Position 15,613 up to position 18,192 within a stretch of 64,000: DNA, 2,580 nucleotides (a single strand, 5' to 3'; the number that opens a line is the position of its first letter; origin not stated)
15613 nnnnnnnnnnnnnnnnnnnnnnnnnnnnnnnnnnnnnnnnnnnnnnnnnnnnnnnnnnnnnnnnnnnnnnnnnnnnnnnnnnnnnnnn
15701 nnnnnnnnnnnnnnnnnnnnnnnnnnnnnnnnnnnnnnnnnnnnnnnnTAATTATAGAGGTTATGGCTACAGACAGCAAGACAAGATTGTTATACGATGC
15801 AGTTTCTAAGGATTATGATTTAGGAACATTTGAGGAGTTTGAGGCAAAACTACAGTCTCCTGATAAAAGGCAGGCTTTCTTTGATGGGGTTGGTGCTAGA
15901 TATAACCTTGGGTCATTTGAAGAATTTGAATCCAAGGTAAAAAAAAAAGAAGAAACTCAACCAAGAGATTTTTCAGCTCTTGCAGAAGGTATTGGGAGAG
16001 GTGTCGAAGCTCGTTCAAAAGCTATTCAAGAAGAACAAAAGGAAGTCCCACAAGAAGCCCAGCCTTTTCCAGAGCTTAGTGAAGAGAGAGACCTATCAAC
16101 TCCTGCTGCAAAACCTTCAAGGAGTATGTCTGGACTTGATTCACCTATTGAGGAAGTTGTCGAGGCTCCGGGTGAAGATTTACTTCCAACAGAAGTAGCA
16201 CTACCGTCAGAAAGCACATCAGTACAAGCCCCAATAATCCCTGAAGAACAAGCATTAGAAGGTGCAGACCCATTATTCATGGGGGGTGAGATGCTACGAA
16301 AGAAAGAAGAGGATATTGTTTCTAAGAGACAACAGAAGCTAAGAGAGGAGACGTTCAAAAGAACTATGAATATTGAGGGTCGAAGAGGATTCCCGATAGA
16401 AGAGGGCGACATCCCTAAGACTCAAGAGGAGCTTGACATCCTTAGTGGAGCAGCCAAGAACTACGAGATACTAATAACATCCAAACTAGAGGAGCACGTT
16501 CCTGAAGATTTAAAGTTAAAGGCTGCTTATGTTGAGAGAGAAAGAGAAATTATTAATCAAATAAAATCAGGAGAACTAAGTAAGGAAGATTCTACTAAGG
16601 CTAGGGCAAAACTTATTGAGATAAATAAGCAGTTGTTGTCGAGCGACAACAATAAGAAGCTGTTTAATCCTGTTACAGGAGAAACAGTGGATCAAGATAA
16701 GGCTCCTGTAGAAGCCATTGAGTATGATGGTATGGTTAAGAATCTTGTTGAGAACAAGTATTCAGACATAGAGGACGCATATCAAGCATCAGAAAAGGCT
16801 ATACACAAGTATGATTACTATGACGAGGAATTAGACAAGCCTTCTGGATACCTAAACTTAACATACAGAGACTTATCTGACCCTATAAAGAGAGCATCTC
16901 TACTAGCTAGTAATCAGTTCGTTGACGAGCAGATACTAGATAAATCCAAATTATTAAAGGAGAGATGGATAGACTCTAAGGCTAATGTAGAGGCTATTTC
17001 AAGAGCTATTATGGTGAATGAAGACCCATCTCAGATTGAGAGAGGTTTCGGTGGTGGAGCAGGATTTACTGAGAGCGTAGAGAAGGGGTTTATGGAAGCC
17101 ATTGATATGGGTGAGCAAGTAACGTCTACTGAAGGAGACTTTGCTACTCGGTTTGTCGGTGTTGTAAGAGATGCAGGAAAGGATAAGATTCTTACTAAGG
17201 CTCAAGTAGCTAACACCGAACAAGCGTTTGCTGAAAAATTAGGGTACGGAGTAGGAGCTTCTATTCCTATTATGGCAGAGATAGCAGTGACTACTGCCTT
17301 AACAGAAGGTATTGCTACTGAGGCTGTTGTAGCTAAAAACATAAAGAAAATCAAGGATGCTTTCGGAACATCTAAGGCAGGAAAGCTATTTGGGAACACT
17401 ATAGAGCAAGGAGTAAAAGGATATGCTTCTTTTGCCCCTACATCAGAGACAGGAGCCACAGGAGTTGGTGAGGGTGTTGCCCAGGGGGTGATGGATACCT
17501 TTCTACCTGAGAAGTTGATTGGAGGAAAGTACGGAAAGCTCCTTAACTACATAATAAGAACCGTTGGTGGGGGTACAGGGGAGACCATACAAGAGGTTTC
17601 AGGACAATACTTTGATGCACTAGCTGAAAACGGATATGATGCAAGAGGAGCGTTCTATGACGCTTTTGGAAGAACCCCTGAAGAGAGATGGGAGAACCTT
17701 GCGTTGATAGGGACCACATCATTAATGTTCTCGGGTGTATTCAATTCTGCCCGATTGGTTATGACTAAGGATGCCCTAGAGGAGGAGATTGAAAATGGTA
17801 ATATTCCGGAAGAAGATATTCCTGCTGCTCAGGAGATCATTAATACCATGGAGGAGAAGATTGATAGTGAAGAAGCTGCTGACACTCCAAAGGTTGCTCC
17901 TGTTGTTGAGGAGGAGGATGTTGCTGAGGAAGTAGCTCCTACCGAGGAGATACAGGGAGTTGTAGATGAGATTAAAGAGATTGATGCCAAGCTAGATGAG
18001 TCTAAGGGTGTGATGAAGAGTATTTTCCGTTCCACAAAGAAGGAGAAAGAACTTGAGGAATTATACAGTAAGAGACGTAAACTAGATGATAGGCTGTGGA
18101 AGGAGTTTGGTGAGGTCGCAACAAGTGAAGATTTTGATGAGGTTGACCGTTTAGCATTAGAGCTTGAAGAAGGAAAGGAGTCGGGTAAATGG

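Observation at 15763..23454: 2563-aa virion protein with a duplicated N-terminal motif, a ~600-aa K/E/A/P spacer and a large C-terminal domain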

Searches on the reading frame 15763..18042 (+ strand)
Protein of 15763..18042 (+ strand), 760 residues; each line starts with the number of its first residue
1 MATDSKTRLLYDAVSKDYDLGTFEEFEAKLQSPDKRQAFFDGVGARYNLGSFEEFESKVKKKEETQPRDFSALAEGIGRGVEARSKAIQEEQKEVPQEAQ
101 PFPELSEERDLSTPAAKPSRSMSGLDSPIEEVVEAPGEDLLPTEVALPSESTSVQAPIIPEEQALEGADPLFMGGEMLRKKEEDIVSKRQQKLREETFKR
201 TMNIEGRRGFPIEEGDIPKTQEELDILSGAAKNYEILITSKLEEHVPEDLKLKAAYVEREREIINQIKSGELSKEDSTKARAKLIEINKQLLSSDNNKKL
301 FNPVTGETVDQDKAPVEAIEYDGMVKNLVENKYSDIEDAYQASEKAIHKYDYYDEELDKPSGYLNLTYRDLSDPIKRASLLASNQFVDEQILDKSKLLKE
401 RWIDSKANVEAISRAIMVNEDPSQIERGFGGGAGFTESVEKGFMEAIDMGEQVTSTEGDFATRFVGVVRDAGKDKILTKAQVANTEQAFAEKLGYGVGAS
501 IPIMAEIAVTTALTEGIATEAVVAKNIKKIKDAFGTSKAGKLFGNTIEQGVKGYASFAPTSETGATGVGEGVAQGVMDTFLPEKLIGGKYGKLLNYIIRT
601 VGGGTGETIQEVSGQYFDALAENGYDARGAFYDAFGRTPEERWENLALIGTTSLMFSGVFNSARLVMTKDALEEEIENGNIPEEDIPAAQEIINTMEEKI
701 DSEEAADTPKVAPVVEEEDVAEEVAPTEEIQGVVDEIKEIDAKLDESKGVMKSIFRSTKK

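Call 10: search_dna_similar(collection=phages, mode=protein, query=window:15763-17862:+, max_rows=30, max_evalue=0.001)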
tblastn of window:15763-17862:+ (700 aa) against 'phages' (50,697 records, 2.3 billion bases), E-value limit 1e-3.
Records with a match: 6; places in all: 6; records where one place covers at least 80% of the query: 0.
Best place of each record, by identity: 60-80% 6.
By first word of the organism name: Cellulophaga 6.
By host as written in the record: Cellulophaga baltica #18 2; Cellulophaga baltica NN016046 2; Cellulophaga baltica #19 2.
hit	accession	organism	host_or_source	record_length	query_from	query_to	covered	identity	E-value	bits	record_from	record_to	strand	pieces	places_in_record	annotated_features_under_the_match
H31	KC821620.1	Cellulophaga phage phi18:3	Cellulophaga baltica #18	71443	5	50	7%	69.6%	6e-12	76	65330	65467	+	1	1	hypothetical protein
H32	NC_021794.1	Cellulophaga phage phi18:3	Cellulophaga baltica #18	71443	5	50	7%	69.6%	6e-12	76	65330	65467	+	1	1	hypothetical protein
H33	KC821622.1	Cellulophaga phage phi46:3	Cellulophaga baltica NN016046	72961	5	50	7%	69.6%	6e-12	76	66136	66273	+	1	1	structural protein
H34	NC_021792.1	Cellulophaga phage phi46:3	Cellulophaga baltica NN016046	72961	5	50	7%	69.6%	6e-12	76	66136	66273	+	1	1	structural protein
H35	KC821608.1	Cellulophaga phage phi19:3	Cellulophaga baltica #19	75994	5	50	7%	69.6%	7e-12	75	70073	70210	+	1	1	structural protein (x2)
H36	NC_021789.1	Cellulophaga phage phi19:3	Cellulophaga baltica #19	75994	5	50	7%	69.6%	7e-12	75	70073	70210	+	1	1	structural protein | virion structural protein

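Call 12: get_annotated_region(hit=H34, flank=12000)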
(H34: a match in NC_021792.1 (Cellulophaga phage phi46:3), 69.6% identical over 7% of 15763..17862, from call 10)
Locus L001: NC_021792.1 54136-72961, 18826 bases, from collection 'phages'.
description: Cellulophaga phage phi46:3, complete genome.
organism: Cellulophaga phage phi46:3 (NCBI taxid 1327985)
taxonomy: Viruses; Duplodnaviria; Heunggongvirae; Uroviricota; Caudoviricetes; Pachyviridae; Bacelvirus; Bacelvirus phi46tres
host: Cellulophaga baltica NN016046; source: seawater; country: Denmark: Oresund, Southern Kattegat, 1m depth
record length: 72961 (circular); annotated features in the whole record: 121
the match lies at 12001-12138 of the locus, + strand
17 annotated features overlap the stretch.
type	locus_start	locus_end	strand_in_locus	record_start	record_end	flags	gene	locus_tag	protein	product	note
CDS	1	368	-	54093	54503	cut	-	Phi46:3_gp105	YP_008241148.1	hypothetical protein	-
CDS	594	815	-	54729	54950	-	-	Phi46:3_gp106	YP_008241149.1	hypothetical protein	-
CDS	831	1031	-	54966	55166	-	-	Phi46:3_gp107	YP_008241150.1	hypothetical protein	-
CDS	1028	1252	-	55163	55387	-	-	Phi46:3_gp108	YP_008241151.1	hypothetical protein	-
CDS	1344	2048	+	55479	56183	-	-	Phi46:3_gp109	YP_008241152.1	virion structural protein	annotation based on similarity to Cellulophaga phage phi8:3_gp112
CDS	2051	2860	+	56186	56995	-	-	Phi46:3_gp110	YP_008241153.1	virion structural protein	annotation based on similarity to Cellulophaga phage phi8:3_gp113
CDS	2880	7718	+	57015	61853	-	-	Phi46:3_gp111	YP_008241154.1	virion structural protein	annotation based on similarity to Cellulophaga phage phi8:3_gp114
CDS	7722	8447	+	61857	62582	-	-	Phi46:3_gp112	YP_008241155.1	structural protein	annotation based on similarity to Cellulophaga phage phi8:3_gp115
CDS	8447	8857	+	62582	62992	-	-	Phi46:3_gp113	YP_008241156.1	hypothetical protein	-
CDS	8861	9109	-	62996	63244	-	-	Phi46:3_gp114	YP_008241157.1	hypothetical protein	-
CDS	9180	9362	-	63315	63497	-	-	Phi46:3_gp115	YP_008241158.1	hypothetical protein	-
CDS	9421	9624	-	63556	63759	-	-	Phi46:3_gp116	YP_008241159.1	hypothetical protein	-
CDS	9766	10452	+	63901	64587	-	-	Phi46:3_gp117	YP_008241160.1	virion structural protein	annotation based on similarity to Cellulophaga phage phi8:3_gp117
CDS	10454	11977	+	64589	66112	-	-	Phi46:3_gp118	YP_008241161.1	virion structural protein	annotation based on similarity to Cellulophaga phage phi8:3_gp121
CDS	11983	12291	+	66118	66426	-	-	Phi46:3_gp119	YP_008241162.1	structural protein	annotation based on similarity to Cellulophaga phage phi8:3_gp119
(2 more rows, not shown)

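Call 26: search_protein_families(library=pfam, proteins=[L001:12303-16619:+, L001:16942-18819:+], max_evalue=0.01)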
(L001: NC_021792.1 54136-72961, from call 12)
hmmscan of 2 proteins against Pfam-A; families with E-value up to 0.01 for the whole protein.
L001:12303-16619:+ (1439 aa): 0 families

L001:16942-18819:+ (626 aa): 0 families

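Call 29: find_homologous_proteins(query=window:15763-18042:+, max_evalue=0.001)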
Query window:15763-18042:+: 8000 candidates shared short words with the query, none scored E <= 0.001.

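Call 44: search_protein_representatives(protein=window:15763-18042:+)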
Query: 760 residues. Proteins with E-value up to 0.001 (for the whole library): 407; up to 1e-10: 193; up to 1e-30: 22. The best 150 are listed.
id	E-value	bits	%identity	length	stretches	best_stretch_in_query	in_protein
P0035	2.4e-201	687.4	53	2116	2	96-742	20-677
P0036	4.6e-127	441.9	65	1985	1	405-731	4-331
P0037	3.0e-105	369.8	50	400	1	274-646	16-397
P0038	4.1e-85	303.3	36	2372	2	226-735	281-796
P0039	8.1e-72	259.3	39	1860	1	260-742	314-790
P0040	1.9e-66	241.6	38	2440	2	231-744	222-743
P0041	2.8e-65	237.7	36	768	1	233-716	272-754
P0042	7.5e-64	233.0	36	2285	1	247-737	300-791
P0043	1.7e-63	231.8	34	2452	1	234-722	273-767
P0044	8.6e-53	196.4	31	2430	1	237-705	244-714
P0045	9.2e-53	196.3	75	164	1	389-513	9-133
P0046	3.2e-52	194.5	35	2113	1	260-725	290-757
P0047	6.5e-47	177.0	34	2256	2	283-731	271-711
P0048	5.4e-39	150.8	31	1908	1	235-738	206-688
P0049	5.6e-38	147.5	33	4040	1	264-711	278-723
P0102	1.2e-16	77.0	45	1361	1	5-112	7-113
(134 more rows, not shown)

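Call 46: search_protein_families(library=pfam, proteins=[P0035, P0040, P0049, P0102], max_evalue=0.001)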
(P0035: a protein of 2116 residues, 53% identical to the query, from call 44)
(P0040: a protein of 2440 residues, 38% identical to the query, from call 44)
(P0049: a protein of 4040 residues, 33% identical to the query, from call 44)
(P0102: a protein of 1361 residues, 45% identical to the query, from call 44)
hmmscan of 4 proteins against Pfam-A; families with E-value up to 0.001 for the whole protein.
P0035 (2116 aa): 0 families

P0040 (2440 aa): 0 families

P0049 (4040 aa): 2 families
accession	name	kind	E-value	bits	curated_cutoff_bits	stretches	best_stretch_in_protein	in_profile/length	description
PF00176.29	SNF2-rel_dom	-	1.4e-06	28.1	24.9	1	2397-2442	121-166/290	SNF2-related domain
PF13872.12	AAA_34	-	4.7e-06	26.2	27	0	2322-2363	58-100/306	P-loop containing NTP hydrolase pore-1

P0102 (1361 aa): 2 families
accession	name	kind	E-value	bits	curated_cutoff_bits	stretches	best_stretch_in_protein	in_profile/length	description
PF18838.6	LPD23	-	3.3e-15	56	27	1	882-940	1-57/58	Large polyvalent protein associated domain 23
PF20573.4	DUF6782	-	0.00032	20.5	27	1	973-1031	61-117/241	Putative metallopeptidase family (DUF6782)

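Call 80: get_annotated_region(hit=H32, flank=7000)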
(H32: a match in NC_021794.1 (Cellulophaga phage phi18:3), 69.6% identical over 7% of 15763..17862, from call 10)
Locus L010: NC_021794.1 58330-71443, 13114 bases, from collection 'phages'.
description: Cellulophaga phage phi18:3, complete genome.
organism: Cellulophaga phage phi18:3 (NCBI taxid 1327983)
taxonomy: Viruses; Duplodnaviria; Heunggongvirae; Uroviricota; Caudoviricetes; Pachyviridae; Baltivirus; Baltivirus phi18tres
host: Cellulophaga baltica #18; source: seawater; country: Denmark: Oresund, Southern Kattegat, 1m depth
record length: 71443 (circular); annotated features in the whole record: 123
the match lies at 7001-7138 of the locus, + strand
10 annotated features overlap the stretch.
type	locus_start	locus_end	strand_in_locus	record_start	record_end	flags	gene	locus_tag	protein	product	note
CDS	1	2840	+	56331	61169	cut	-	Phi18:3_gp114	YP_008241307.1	virion structural protein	annotation based on experimental MS/MS proteomics analysis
CDS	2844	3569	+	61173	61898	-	-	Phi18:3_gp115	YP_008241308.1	structural protein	annotation based on experimental MS/MS proteomics analysis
CDS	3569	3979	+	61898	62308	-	-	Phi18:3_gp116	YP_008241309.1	hypothetical protein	-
CDS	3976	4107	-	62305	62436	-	-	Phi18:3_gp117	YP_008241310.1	hypothetical protein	-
CDS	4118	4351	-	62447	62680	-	-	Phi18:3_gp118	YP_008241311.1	hypothetical protein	-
CDS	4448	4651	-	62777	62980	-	-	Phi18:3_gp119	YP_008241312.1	hypothetical protein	-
CDS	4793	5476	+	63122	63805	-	-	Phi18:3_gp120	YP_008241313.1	virion structural protein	annotation based on experimental MS/MS proteomics analysis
CDS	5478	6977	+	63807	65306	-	-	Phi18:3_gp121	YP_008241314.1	virion structural protein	annotation based on experimental MS/MS proteomics analysis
CDS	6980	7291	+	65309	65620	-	-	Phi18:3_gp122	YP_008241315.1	hypothetical protein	-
CDS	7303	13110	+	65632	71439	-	-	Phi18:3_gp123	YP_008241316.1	virion structural protein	annotation based on experimental MS/MS proteomics analysis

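Call 81: get_annotated_region(hit=H36, flank=7000)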
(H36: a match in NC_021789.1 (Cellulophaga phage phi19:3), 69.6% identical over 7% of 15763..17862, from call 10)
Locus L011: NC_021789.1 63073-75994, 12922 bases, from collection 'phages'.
description: Cellulophaga phage phi19:3, complete genome.
organism: Cellulophaga phage phi19:3 (NCBI taxid 1327971)
taxonomy: Viruses; Duplodnaviria; Heunggongvirae; Uroviricota; Caudoviricetes; Pachyviridae; Baltivirus; Baltivirus phi19tres
host: Cellulophaga baltica #19; source: seawater; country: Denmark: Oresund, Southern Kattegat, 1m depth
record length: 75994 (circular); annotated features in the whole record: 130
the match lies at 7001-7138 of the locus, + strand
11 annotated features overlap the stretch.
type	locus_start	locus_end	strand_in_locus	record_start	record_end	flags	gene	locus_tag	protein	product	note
CDS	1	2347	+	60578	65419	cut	-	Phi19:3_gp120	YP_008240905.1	virion structural protein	annotation based on similarity to Cellulophaga phage phi8:3_gp114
CDS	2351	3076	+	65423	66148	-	-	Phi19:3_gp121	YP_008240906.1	structural protein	annotation based on similarity to Cellulophaga phage phi8:3_gp115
CDS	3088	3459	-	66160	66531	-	-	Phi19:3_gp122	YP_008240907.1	hypothetical protein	-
CDS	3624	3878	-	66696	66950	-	-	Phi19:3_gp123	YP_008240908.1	hypothetical protein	-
CDS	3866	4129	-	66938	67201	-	-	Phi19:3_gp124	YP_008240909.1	hypothetical protein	-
tRNA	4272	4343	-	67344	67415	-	-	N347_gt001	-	tRNA-Cys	-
CDS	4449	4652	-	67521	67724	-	-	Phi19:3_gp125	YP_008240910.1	hypothetical protein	-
CDS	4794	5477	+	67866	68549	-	-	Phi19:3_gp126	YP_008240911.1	virion structural protein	annotation based on similarity to Cellulophaga phage phi8:3_gp120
CDS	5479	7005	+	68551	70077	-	-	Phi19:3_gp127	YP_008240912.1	virion structural protein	annotation based on similarity to Cellulophaga phage phi8:3_gp121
CDS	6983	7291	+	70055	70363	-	-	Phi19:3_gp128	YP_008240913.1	structural protein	annotation based on similarity to Cellulophaga phage phi8:3_gp123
CDS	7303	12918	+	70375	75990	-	-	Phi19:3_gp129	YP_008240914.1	virion structural protein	-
